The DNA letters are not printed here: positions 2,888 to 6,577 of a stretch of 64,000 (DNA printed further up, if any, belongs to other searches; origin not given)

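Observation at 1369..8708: Orphan mini-NRPS cluster: C-A-T module, KamA-like aminomutase, CAS-like Fe/2OG oxygenase and BVMO-type monooxygenase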

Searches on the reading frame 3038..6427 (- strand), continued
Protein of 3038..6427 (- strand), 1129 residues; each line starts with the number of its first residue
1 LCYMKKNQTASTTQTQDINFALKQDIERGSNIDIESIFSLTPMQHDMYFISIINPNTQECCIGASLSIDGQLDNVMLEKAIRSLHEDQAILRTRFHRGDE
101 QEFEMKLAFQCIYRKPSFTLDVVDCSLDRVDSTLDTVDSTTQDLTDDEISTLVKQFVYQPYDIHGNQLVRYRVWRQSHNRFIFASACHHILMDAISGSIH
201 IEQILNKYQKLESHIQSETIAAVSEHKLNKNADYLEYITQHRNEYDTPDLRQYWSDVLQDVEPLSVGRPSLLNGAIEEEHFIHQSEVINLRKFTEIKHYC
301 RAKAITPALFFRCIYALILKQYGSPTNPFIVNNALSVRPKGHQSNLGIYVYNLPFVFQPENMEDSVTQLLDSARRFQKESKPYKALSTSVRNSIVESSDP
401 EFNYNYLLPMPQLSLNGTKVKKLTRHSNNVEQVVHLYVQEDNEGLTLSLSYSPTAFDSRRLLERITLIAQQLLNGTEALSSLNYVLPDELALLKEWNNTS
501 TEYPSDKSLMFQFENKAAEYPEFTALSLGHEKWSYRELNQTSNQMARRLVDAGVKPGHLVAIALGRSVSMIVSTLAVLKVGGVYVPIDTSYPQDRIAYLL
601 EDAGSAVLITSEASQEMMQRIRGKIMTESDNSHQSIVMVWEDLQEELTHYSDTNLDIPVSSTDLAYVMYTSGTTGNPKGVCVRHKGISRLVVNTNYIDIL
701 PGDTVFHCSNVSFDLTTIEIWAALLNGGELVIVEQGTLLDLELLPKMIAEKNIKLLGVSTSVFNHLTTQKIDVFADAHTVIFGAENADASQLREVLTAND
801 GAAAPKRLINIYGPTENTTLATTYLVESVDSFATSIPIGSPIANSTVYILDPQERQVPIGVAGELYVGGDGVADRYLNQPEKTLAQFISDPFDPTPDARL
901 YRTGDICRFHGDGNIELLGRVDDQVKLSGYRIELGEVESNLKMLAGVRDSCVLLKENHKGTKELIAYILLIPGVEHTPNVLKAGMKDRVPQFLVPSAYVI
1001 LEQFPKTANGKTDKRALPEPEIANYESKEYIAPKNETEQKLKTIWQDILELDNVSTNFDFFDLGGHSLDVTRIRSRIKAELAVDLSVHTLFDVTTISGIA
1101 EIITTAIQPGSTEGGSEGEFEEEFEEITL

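Call 24: find_homologous_proteins(query=window:3038-6418:-)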
Query window:3038-6418:- (1126 aa): 98 proteins with E <= 0.001 among 8000 candidates.
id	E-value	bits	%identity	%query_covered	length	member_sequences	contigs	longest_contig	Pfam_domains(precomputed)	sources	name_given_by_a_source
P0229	2.7e-202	693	35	52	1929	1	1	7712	PF00668.26,PF00550.32,PF00501.35,PF13193.13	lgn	-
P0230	1.2e-180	621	33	59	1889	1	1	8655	PF00668.26,PF00550.32,PF00501.35,PF13193.13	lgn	-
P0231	1.6e-175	604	35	55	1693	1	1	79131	PF00668.26,PF00550.32,PF00501.35,PF13193.13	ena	-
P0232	2.2e-156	541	27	82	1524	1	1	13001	PF00668.26,PF00550.32,PF00501.35,PF13193.13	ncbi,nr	ncbi:MAG: hypothetical protein QG657_4525, partial [Acidobacteriota bacterium]|nr:hypothetical prote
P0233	1.7e-141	491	30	95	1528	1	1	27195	PF00668.26,PF02719.22,PF00550.32,PF01073.26,PF00501.35,PF13193.13,PF07993.19,PF01370.28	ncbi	ncbi:amino acid adenylation domain-containing protein, partial [Floridanema evergladense]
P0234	3.9e-134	467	29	93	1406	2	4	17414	PF00668.26,PF00550.32,PF00501.35,PF13193.13,PF00975.27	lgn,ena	-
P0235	1.0e-132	462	31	52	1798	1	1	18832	PF00668.26,PF00550.32,PF00501.35,PF13193.13,PF00975.27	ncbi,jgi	jgi:amino acid adenylation domain-containing protein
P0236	2.0e-132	461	31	95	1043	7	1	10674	PF00668.26,PF00550.32,PF00501.35,PF13193.13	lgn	-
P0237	7.7e-125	436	33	66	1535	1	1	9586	PF00668.26,PF00550.32,PF00501.35,PF13193.13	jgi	jgi:amino acid adenylation domain-containing protein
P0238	9.1e-122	426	34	59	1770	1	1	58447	PF00668.26,PF00550.32,PF00501.35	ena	-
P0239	9.5e-117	409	35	55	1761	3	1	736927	PF00668.26,PF00550.32,PF00501.35,PF13193.13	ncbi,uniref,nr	ncbi:non-ribosomal peptide synthetase [Duganella sp. HH101]|uniref:non-ribosomal peptide synthetase 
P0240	2.8e-116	408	33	65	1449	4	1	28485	PF00668.26,PF00550.32,PF00501.35,PF13193.13,PF00975.27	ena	-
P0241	1.5e-114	402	28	95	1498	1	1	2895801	PF00668.26,PF00550.32,PF01073.26,PF00501.35,PF13193.13,PF07993.19,PF01370.28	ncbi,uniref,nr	ncbi:hypothetical protein AU255_00700 [Methyloprofundus sedimenti]|uniref:Carrier domain-containing 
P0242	3.3e-113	398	28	83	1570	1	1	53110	PF13847.13,PF00668.26,PF13489.13,PF13649.13,PF00550.32,PF18563.7,PF00501.35,PF13193.13,PF01209.25,PF08241.19,PF08242.19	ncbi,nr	ncbi:MAG TPA: amino acid adenylation domain-containing protein [Nodularia sp. (in: cyanobacteria)]|n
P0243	1.3e-112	396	28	83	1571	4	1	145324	PF13847.13,PF00668.26,PF13489.13,PF13649.13,PF00550.32,PF18563.7,PF00501.35,PF13193.13,PF08241.19,PF08242.19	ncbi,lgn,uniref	ncbi:amino acid adenylation domain-containing protein [Nostoc sp.]|uniref:amino acid adenylation dom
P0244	7.2e-112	393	29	96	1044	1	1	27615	PF00668.26,PF00550.32,PF00501.35,PF13193.13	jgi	jgi:amino acid adenylation domain-containing protein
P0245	7.7e-112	393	28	94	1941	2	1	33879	PF00668.26,PF02668.23,PF00550.32,PF00501.35,PF13193.13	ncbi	ncbi:MAG TPA: amino acid adenylation domain-containing protein [Pyrinomonadaceae bacterium]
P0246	1.5e-111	392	28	83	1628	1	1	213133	PF13847.13,PF00668.26,PF13489.13,PF13649.13,PF00550.32,PF18563.7,PF00501.35,PF13193.13,PF08241.19,PF08242.19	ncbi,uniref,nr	ncbi:non-ribosomal peptide synthetase [Trichocoleus sp. DQ-A3]|uniref:non-ribosomal peptide syntheta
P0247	1.7e-111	392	29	96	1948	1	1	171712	PF00668.26,PF02668.23,PF00550.32,PF00501.35,PF13193.13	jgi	jgi:amino acid adenylation domain-containing protein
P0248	3.9e-111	391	28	95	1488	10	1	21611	PF00668.26,PF00550.32,PF00501.35,PF13193.13,PF00975.27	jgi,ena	-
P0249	4.1e-111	391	27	94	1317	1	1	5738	PF00668.26,PF00550.32,PF12697.14,PF00501.35,PF13193.13,PF00975.27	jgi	jgi:amino acid adenylation domain-containing protein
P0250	1.5e-110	389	29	96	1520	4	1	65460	PF00668.26,PF00550.32,PF01073.26,PF18563.7,PF00501.35,PF13193.13,PF07993.19,PF01370.28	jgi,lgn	jgi:amino acid adenylation domain-containing protein/thioester reductase-like protein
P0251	1.8e-108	382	28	95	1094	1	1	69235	PF00668.26,PF00550.32,PF00501.35,PF13193.13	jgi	jgi:amino acid adenylation domain-containing protein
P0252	3.1e-108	381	28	85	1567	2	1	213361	PF13847.13,PF00668.26,PF13489.13,PF13649.13,PF00550.32,PF18563.7,PF00501.35,PF13193.13,PF08241.19,PF08242.19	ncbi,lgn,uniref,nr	ncbi:non-ribosomal peptide synthetase [Nostoc sp. ChiVER01]|uniref:non-ribosomal peptide synthetase 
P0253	7.1e-108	380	28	85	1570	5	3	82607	PF13847.13,PF00668.26,PF13489.13,PF13649.13,PF00550.32,PF18563.7,PF00501.35,PF13193.13,PF08241.19,PF08242.19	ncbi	-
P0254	8.7e-108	380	28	85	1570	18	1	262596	PF13847.13,PF00668.26,PF13489.13,PF13649.13,PF00550.32,PF18563.7,PF00501.35,PF13193.13,PF01209.25,PF08241.19,PF08242.19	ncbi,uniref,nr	ncbi:amino acid adenylation domain-containing protein [Nostoc sp. XA010]|uniref:non-ribosomal peptid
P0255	1.9e-107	379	36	56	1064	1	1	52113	PF00668.26,PF00550.32,PF00501.35,PF13193.13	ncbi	-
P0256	2.1e-107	378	28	85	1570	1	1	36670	PF13847.13,PF00668.26,PF13489.13,PF13649.13,PF00550.32,PF18563.7,PF00501.35,PF13193.13,PF08241.19,PF08242.19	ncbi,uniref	ncbi:MAG: amino acid adenylation domain-containing protein [Nostoc sp.]|uniref:amino acid adenylatio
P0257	2.4e-107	378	34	64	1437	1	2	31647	PF00668.26,PF10111.15,PF13641.13,PF00550.32,PF00501.35,PF13193.13,PF00975.27,PF00535.33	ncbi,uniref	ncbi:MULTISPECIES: amino acid adenylation domain-containing protein [unclassified Microcoleus]|unire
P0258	4.6e-106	374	28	96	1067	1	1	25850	PF00668.26,PF00550.32,PF00501.35,PF13193.13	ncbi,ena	-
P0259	2.2e-105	372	28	84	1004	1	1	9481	PF00668.26,PF00550.32,PF00501.35,PF13193.13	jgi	jgi:amino acid adenylation domain-containing protein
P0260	3.0e-105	371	38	42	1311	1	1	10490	PF00550.32,PF05050.20,PF00501.35,PF13193.13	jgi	jgi:amino acid adenylation domain-containing protein/FkbM family methyltransferase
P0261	7.0e-105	370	30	97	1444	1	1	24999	PF00668.26,PF00550.32,PF00501.35,PF13193.13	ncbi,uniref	ncbi:amino acid adenylation domain-containing protein, partial [Chryseobacterium proteolyticum]|unir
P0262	2.5e-104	368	28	83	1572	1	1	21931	PF13847.13,PF00668.26,PF13489.13,PF13649.13,PF00550.32,PF18563.7,PF00501.35,PF13193.13,PF08241.19,PF08242.19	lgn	-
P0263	8.0e-104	367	28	86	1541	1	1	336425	PF13847.13,PF00668.26,PF13489.13,PF13649.13,PF00550.32,PF00501.35,PF13193.13,PF08241.19,PF08242.19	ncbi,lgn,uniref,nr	ncbi:non-ribosomal peptide synthetase [Nostoc sp. C052]|uniref:non-ribosomal peptide synthetase n=1 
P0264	1.1e-103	366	28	83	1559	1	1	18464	PF13847.13,PF00668.26,PF13489.13,PF13649.13,PF00550.32,PF18563.7,PF00501.35,PF13193.13,PF08241.19,PF08242.19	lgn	-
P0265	1.2e-103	366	27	83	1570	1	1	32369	PF13489.13,PF00550.32,PF18563.7,PF00501.35,PF13193.13,PF08241.19,PF13847.13,PF00668.26,PF05175.21,PF13649.13,PF01209.25,PF08242.19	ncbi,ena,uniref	ncbi:amino acid adenylation domain-containing protein [uncultured Nostoc sp.]|uniref:amino acid aden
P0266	1.1e-102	363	27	95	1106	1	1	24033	PF00668.26,PF00550.32,PF00501.35,PF13193.13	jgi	jgi:amino acid adenylation domain-containing protein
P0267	1.5e-102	362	30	83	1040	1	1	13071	PF00668.26,PF00550.32,PF00501.35,PF13193.13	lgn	-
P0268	1.7e-102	362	27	96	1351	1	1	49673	PF00668.26,PF00550.32,PF00501.35,PF13193.13,PF00975.27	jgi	jgi:amino acid adenylation domain-containing protein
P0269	2.9e-102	361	28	96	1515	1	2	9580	PF00668.26,PF00550.32,PF00501.35,PF13193.13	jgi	jgi:amino acid adenylation domain-containing protein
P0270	7.8e-100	353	30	84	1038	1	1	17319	PF00668.26,PF00550.32,PF00501.35,PF13193.13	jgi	jgi:amino acid adenylation domain-containing protein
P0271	9.2e-100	353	28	83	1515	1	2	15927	PF13489.13,PF00550.32,PF00501.35,PF13193.13,PF08241.19,PF05401.17,PF13847.13,PF00668.26,PF05175.21,PF13649.13,PF01209.25,PF08242.19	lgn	-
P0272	7.9e-99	350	27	83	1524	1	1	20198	PF00668.26,PF00550.32,PF00501.35,PF13193.13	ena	-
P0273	2.5e-98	348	36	52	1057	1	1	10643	PF00668.26,PF00550.32,PF00501.35,PF13193.13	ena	-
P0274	2.7e-97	345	31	43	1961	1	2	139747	PF00881.30,PF00668.26,PF00550.32,PF00501.35,PF13193.13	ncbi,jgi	jgi:amino acid adenylation domain-containing protein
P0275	1.0e-96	343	35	53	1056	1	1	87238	PF00668.26,PF00550.32,PF00501.35,PF13193.13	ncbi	-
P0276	8.1e-96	340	34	54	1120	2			PF00668.26,PF00550.32,PF00501.35,PF13193.13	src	-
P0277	2.6e-93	332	34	57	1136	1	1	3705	PF00668.26,PF00550.32,PF00501.35,PF13193.13,PF00975.27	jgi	jgi:amino acid adenylation domain-containing protein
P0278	4.0e-93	331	33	52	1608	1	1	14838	PF00668.26,PF00550.32,PF00501.35,PF13193.13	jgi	jgi:amino acid adenylation domain-containing protein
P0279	3.4e-91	325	38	29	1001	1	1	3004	PF00668.26,PF00550.32,PF00501.35,PF13193.13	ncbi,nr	ncbi:MAG TPA: condensation domain-containing protein, partial [Thermoanaerobaculia bacterium]|nr:con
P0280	1.0e-89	320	27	95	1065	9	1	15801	PF00668.26,PF00550.32,PF00501.35,PF13193.13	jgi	-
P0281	7.1e-87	310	32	53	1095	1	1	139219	PF00668.26,PF00550.32,PF00501.35,PF13193.13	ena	-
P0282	2.5e-83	299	35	27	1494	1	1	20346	PF00668.26,PF00296.27,PF00550.32,PF18563.7,PF00501.35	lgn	-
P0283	4.2e-83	298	25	95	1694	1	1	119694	PF00668.26,PF00550.32,PF00501.35,PF13193.13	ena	-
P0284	7.8e-82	294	25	96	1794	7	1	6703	PF00668.26,PF00550.32,PF00501.35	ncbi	ncbi:MAG: amino acid adenylation domain-containing protein, partial [Bacteroidota bacterium]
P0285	1.0e-80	290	32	48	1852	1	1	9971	PF13847.13,PF00668.26,PF13489.13,PF13649.13,PF00550.32,PF00501.35,PF13193.13,PF08241.19,PF08242.19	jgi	jgi:amino acid adenylation domain-containing protein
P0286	8.2e-80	287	30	57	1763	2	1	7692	PF00668.26,PF00550.32,PF00501.35,PF13193.13,PF23024.2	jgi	jgi:amino acid adenylation domain-containing protein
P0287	9.9e-77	277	33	46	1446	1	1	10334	PF00668.26,PF00550.32,PF00501.35,PF13193.13,PF00975.27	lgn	-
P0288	6.5e-76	274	27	93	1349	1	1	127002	PF00668.26,PF00550.32,PF18563.7,PF00501.35,PF13193.13,PF00975.27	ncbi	ncbi:MAG: amino acid adenylation domain-containing protein [Acidobacteriota bacterium]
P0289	4.2e-75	271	26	53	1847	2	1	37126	PF00668.26,PF00550.32,PF00501.35,PF13193.13,PF00975.27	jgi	jgi:amino acid adenylation domain-containing protein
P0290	7.0e-71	257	30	54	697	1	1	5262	PF00550.32,PF00501.35,PF13193.13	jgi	jgi:amino acid adenylation domain-containing protein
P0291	1.4e-70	257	33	46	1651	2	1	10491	PF00668.26,PF00550.32,PF00501.35,PF13193.13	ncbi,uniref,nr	ncbi:non-ribosomal peptide synthetase [Chamaesiphon sp. OTE_75_metabat_556]|uniref:non-ribosomal pep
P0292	5.7e-70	254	30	53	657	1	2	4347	PF00550.32,PF00501.35,PF13193.13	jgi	jgi:amino acid adenylation domain-containing protein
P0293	1.8e-67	246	27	60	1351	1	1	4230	PF00668.26,PF00550.32,PF00501.35,PF23297.2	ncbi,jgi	jgi:amino acid adenylation domain-containing protein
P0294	1.3e-66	243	29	53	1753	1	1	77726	PF00668.26,PF00550.32,PF00501.35,PF23024.2,PF23297.2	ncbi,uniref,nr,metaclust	ncbi:non-ribosomal peptide synthetase [Grimontia marina]|uniref:Polyketide synthase PksJ n=1 Tax=Gri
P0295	2.5e-60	223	29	56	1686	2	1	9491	PF00668.26,PF00550.32,PF00501.35,PF13193.13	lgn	-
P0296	1.0e-57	214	28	54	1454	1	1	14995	PF00668.26,PF00550.32,PF18563.7,PF00501.35,PF13193.13,PF00975.27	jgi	jgi:pyochelin synthetase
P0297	1.2e-57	214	24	93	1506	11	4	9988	PF00668.26,PF00550.32,PF00501.35,PF13193.13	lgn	-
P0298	4.1e-57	212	25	96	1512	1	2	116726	PF00668.26,PF00550.32,PF00501.35,PF13193.13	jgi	jgi:mycobactin peptide synthetase MbtF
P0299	3.8e-56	209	26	86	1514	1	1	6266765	PF00668.26,PF00550.32,PF00501.35,PF13193.13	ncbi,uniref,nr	ncbi:non-ribosomal peptide synthetase [Mycobacterium vicinigordonae]|uniref:Amino acid adenylation d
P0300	6.1e-56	208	27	52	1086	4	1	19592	PF00668.26,PF00550.32,PF00501.35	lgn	-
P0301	1.6e-55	207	25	72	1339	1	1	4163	PF00668.26,PF00550.32,PF00501.35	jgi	jgi:non-ribosomal peptide synthase protein (TIGR01720 family)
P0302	6.4e-55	205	29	52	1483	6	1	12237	PF00668.26,PF00550.32,PF00501.35,PF13193.13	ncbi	ncbi:amino acid adenylation domain-containing protein, partial [Mycobacterium kiyosense]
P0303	1.4e-53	200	30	53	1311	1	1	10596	PF00550.32,PF00132.31,PF00501.35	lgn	-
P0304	6.7e-52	195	28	53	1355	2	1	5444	PF00668.26,PF00550.32,PF12697.14,PF00501.35,PF13193.13,PF00975.27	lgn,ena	-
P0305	1.0e-50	191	28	49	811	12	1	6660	PF00550.32,PF12697.14,PF00501.35,PF13193.13,PF00975.27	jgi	jgi:acyl-CoA synthetase (AMP-forming)/AMP-acid ligase II/thioesterase domain-containing protein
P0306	2.0e-49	186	25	59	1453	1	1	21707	PF00668.26,PF00550.32,PF00501.35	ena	-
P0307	2.2e-49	186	24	95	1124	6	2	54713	PF00668.26,PF00550.32,PF00501.35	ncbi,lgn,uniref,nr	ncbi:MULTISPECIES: AMP-binding protein [Xenorhabdus]|uniref:AMP-binding protein n=1 Tax=Xenorhabdus 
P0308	1.9e-48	183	27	55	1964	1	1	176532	PF00668.26,PF00550.32,PF00501.35,PF24895.2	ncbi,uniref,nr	ncbi:peptide synthetase [Amylocarpus encephaloides]|uniref:Peptide synthetase n=1 Tax=Amylocarpus en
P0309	1.2e-46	177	29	37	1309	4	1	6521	PF00881.30,PF00668.26,PF00550.32,PF18563.7,PF00501.35,PF13193.13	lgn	-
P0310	1.6e-44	170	45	14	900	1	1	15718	PF13847.13,PF13649.13,PF00550.32,PF00501.35,PF00975.27,PF08241.19,PF08242.19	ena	-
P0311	1.2e-27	114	22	82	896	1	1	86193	PF00668.26,PF00501.35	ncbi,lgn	ncbi:MAG: condensation domain-containing protein [Pseudomonadota bacterium]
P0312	1.1e-19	88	25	30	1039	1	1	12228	PF00668.26,PF00550.32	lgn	-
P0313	8.3e-18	82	34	8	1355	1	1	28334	PF00668.26,PF02668.23,PF07247.18,PF00550.32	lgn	-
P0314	3.4e-17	80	23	29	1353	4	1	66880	PF00668.26,PF02668.23,PF00550.32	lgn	-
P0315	5.2e-16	76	31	13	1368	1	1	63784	PF00668.26,PF02668.23,PF00550.32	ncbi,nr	ncbi:MAG: condensation domain-containing protein [Rhizonema sp. PD37]|nr:condensation domain-contain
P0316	3.1e-15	73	31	13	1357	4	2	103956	PF00668.26,PF02668.23,PF00550.32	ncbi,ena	-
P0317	6.6e-14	69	24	29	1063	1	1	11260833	PF00668.26,PF00550.32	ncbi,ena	-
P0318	1.8e-12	64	38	7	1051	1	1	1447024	PF00668.26,PF00550.32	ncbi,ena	-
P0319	2.1e-12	64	31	12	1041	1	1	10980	PF00668.26,PF00550.32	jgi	jgi:non-ribosomal peptide synthetase component F/acyl carrier protein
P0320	3.0e-12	63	33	8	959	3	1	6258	PF00668.26,PF00550.32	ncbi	ncbi:condensation domain-containing protein, partial [Nostoc sp. NIES-2111]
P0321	2.5e-11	60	34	10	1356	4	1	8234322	PF00668.26,PF02668.23,PF00550.32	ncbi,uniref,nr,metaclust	ncbi:condensation domain-containing protein [Nostoc punctiforme]|uniref:Condensation domain protein 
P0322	4.9e-10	56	23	13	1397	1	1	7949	PF08659.17,PF21394.4,PF00550.32,PF13561.13,PF00501.35,PF13193.13,PF00106.32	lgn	-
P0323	1.4e-9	54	22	29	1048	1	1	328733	PF00668.26,PF00550.32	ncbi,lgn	ncbi:MAG: condensation domain-containing protein [Chloroflexota bacterium]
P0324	8.8e-9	52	33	7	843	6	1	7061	PF00668.26,PF00550.32,PF12697.14,PF00561.27,PF00975.27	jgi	jgi:thioesterase domain-containing protein/acyl carrier protein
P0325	4.1e-8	50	29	7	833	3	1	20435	PF00668.26,PF00550.32,PF00561.27,PF00975.27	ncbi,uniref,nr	ncbi:condensation domain-containing protein [Nostoc sp. CHAB 5784]|uniref:alpha/beta fold hydrolase 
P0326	8.1e-8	49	21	29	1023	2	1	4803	PF00668.26,PF00550.32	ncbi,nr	ncbi:MAG TPA: condensation domain-containing protein, partial [Thermoanaerobaculia bacterium]|nr:con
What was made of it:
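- Tried and rejected: Whole-NRPS word-indexed search (call 24).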
